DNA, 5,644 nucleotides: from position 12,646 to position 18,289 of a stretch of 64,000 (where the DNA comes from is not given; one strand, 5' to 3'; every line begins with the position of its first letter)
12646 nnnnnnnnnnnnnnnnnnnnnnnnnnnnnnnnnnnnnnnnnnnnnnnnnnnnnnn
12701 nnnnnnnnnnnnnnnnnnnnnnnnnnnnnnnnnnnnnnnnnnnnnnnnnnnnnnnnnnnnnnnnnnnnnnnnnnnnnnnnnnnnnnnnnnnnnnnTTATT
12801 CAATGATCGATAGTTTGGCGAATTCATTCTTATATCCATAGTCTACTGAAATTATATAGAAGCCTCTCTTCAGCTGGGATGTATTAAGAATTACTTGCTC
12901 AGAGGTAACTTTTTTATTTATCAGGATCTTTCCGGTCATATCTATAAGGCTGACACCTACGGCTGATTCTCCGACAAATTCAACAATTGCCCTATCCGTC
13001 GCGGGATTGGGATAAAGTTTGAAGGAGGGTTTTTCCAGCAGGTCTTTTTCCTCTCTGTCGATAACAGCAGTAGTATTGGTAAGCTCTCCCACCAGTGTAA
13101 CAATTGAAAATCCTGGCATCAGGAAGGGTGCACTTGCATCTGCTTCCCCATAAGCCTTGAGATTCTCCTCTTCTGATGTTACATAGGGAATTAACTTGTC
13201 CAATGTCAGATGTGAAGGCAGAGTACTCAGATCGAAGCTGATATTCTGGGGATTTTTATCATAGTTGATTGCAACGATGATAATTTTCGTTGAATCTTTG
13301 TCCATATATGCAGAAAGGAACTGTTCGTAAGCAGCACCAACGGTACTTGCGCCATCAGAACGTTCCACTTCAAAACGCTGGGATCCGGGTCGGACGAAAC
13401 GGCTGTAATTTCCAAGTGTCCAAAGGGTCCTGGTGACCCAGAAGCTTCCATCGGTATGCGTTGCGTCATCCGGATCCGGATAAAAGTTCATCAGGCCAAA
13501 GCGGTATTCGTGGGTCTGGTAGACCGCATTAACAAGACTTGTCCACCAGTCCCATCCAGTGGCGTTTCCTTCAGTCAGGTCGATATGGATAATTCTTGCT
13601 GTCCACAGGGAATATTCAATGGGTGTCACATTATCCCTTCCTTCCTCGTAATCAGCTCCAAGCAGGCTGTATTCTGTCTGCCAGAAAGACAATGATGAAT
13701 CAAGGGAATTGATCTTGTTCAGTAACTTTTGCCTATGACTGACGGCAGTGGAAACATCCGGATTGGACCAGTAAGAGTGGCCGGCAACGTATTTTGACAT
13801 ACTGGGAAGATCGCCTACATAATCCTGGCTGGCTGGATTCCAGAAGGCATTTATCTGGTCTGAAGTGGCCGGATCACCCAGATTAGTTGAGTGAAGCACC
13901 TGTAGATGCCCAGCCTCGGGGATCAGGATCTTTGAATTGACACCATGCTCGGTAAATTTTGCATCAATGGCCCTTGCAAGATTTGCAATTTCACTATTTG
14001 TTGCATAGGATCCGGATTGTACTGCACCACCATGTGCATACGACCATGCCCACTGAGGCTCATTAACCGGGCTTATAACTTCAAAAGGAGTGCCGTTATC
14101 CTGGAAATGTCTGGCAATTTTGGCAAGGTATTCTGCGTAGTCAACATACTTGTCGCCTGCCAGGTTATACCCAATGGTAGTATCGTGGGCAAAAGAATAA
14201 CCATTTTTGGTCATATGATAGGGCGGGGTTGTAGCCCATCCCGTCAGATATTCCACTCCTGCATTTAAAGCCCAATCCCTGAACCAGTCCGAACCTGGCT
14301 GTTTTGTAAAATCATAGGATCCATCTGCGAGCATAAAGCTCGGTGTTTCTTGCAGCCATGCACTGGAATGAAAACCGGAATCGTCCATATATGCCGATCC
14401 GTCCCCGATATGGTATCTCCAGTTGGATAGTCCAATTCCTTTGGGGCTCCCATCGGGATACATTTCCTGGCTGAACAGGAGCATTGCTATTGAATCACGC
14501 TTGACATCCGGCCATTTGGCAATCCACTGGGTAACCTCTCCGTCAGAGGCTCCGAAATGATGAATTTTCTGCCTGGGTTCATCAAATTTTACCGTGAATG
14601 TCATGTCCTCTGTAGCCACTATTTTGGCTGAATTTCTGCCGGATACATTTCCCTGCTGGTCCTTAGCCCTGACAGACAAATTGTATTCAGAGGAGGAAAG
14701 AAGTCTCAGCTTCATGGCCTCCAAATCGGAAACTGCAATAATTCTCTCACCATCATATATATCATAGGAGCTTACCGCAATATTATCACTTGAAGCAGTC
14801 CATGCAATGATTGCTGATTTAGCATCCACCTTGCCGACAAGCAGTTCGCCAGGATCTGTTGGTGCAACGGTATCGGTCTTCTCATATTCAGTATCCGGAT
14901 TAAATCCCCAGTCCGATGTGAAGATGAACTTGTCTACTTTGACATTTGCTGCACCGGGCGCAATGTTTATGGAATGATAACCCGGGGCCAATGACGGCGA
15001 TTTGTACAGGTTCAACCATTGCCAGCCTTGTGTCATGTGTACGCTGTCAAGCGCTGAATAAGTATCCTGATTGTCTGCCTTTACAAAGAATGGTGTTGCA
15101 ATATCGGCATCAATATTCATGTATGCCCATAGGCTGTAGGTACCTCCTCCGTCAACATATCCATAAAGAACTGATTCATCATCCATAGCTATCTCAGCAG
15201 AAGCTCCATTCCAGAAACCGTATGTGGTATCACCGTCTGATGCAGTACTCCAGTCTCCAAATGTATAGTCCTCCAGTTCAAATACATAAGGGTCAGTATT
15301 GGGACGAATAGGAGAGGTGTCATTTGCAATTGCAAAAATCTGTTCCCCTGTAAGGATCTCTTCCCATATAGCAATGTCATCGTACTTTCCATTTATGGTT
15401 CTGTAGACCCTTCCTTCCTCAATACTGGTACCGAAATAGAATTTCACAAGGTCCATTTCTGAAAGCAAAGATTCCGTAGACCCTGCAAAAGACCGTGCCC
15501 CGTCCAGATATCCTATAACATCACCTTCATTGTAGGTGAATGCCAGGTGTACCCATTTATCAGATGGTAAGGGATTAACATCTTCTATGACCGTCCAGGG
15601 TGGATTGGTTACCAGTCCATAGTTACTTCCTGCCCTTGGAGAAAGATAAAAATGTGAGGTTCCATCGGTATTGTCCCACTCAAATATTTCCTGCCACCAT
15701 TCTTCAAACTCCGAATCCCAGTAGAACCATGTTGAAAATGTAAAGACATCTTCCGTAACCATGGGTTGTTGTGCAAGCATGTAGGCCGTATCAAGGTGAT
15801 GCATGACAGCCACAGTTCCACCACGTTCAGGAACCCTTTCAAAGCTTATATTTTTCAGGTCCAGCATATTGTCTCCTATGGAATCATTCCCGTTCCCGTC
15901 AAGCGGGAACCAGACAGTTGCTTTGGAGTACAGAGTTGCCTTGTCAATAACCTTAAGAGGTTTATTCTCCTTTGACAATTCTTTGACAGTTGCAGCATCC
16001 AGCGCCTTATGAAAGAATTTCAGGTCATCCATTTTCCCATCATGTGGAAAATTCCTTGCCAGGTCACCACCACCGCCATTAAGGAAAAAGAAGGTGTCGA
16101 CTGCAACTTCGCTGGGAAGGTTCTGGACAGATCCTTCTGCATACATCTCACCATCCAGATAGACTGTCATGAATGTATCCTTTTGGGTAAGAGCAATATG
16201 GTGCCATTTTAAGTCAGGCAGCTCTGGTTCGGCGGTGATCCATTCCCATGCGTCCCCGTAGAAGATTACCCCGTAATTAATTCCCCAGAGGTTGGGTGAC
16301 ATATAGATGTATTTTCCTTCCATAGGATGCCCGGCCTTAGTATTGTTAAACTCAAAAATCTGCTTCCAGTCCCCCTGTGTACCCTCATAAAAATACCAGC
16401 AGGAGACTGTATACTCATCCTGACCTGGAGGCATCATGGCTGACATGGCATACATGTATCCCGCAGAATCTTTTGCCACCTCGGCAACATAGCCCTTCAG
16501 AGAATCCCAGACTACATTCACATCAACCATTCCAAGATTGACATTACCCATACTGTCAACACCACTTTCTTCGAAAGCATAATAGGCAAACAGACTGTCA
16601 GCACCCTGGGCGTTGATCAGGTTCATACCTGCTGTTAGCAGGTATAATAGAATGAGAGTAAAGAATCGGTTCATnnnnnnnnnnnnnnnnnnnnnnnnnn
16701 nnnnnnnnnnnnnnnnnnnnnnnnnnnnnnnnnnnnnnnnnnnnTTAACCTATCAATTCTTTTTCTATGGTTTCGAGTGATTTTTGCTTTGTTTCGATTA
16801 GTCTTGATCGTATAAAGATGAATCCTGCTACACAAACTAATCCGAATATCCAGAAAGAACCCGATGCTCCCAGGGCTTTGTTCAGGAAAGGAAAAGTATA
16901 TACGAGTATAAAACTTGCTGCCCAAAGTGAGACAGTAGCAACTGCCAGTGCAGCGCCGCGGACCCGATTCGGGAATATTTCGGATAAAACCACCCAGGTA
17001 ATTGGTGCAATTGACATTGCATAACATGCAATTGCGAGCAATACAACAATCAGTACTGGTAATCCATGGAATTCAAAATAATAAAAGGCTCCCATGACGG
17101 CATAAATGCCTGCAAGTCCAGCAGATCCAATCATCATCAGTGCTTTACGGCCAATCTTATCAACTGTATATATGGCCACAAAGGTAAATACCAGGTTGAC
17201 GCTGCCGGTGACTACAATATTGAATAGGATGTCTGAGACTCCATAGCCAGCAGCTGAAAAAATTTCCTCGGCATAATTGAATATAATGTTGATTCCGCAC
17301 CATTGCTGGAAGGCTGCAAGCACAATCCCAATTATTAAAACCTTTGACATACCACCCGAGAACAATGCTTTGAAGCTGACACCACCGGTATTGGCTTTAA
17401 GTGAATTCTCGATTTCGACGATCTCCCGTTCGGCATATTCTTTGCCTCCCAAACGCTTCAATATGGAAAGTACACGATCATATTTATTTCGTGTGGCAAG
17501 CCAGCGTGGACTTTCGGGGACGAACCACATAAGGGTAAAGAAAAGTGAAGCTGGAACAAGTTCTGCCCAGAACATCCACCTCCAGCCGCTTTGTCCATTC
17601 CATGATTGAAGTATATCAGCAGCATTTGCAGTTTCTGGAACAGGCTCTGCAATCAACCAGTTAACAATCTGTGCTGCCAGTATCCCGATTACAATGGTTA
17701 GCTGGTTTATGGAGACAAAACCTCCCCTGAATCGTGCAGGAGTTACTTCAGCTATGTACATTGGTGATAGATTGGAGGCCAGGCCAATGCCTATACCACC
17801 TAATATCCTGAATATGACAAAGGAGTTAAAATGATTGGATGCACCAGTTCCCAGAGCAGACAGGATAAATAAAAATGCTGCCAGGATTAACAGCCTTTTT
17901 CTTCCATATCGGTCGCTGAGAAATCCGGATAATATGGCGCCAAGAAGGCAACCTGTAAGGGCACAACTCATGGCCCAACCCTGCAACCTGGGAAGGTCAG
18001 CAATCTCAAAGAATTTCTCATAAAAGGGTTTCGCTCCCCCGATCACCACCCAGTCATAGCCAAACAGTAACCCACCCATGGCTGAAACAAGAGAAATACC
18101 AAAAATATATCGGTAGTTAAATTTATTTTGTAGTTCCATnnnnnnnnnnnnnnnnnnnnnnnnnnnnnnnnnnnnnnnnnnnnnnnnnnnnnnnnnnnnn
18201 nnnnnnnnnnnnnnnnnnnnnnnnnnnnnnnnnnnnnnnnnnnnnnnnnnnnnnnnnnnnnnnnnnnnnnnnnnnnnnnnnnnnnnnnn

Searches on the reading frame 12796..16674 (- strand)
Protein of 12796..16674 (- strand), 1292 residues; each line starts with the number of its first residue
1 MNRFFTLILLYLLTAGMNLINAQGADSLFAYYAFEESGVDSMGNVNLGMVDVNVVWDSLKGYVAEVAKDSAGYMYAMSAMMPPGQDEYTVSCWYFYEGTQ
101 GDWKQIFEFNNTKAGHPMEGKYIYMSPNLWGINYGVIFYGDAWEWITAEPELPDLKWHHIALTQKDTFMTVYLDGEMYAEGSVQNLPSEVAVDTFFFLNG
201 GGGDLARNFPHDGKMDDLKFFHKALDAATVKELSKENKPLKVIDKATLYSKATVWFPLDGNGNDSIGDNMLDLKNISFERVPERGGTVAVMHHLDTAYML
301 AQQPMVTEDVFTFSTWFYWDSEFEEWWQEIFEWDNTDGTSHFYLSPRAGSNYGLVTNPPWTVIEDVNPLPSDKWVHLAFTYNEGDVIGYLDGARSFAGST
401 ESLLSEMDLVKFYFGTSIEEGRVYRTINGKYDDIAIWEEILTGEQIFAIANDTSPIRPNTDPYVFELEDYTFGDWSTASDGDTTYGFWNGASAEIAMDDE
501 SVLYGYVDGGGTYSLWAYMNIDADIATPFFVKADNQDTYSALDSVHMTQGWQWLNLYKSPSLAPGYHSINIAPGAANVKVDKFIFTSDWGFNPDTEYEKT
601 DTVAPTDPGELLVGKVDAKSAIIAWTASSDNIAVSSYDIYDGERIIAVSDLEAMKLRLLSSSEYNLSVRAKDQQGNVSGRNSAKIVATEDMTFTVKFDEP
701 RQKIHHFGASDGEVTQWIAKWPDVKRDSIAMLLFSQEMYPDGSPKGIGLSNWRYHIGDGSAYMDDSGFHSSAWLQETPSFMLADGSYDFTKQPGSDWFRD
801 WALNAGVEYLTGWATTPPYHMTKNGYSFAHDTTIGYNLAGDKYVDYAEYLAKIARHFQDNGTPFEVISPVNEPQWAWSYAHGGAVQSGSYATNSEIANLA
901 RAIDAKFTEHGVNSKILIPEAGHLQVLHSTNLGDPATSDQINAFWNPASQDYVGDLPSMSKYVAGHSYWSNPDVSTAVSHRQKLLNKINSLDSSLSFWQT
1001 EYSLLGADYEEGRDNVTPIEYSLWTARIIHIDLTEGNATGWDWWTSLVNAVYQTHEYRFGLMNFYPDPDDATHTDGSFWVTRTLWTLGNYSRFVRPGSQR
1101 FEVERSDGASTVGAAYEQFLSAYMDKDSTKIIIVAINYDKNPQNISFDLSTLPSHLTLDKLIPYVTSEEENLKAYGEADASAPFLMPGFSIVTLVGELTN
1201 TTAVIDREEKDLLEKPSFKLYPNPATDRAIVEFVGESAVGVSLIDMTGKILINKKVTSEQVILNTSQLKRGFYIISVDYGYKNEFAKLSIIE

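Call 6: search_protein_families(library=pfam, proteins=[window:12796-16674:-])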
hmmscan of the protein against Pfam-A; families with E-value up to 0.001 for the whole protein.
window:12796-16674:- (1292 aa): 3 families
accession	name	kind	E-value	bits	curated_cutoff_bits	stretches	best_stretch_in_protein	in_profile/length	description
PF14587.12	Glyco_hydr_30_2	-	5.4e-93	312.6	27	1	694-1052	5-358/364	O-Glycosyl hydrolase family 30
PF13385.13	Laminin_G_3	-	1.1e-30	107.2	27.6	2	297-446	5-150/151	Concanavalin A-like lectin/glucanases superfamily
PF18962.6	Por_Secre_tail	-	9.9e-10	39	27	1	1220-1290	1-75/75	Secretion system C-terminal sorting domain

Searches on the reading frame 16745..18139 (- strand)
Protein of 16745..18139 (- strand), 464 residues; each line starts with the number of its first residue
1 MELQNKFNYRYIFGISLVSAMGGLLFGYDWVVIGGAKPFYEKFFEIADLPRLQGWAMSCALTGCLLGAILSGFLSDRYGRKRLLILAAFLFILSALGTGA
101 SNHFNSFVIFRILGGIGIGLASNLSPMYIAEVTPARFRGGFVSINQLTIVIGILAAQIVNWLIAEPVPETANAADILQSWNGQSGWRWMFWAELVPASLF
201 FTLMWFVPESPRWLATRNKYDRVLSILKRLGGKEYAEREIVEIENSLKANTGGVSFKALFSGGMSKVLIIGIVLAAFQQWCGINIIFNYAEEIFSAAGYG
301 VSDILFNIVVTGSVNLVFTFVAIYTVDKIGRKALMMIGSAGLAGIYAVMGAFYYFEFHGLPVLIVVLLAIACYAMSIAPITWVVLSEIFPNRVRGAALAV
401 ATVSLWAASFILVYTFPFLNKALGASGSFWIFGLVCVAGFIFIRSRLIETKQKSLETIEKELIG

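Call 6: search_protein_families(library=pfam, proteins=[window:16745-18139:-])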
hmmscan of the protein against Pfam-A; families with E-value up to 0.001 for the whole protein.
window:16745-18139:- (464 aa): 2 families
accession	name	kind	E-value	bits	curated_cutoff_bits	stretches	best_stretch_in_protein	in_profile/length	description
PF00083.30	Sugar_tr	-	9.3e-113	377.9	22.3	1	16-461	2-451/452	Sugar (and other) transporter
PF07690.21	MFS_1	-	1.6e-31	110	33.4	2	21-304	3-240/347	Major Facilitator Superfamily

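Call 75: search_protein_families(library=ncbifam, proteins=[window:16745-18139:-], max_evalue=1e-15)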
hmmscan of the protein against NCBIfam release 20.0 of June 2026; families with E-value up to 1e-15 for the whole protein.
window:16745-18139:- (464 aa): 8 families
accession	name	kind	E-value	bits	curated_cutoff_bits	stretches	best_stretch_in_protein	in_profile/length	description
NF007484.0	PRK10077.1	equivalog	1.7e-124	416.3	608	1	5-460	3-470/480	D-xylose transporter XylE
TIGR00879.1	SP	subfamily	1.2e-103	347.5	237.8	1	3-458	46-510/510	sugar porter family MFS transporter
NF052357.1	GlucTporGlcPStph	equivalog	2.9e-77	260.4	750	1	15-462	8-437/445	glucose transporter GlcP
TIGR00895.1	2A0115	subfamily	2e-37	129.1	418.55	1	10-164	13-166/398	aromatic acid/H+ symport family MFS transporter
TIGR00898.1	2A0119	subfamily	3.7e-36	125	550.75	1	55-455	130-503/506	cation transport protein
NF008586.0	PRK11551.1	equivalog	7.4e-19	68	410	1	23-236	24-219/406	3-(3-hydroxy-phenyl)propionate transporter MhpT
NF053517.1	HbztTptrPcaK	equivalog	1.2e-18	67.4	770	1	53-286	56-268/437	4-hydroxybenzoate transporter PcaK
TIGR00887.1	2A0109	equivalog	3.7e-16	59.1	610.3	1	13-461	15-502/502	phosphate:H+ symporter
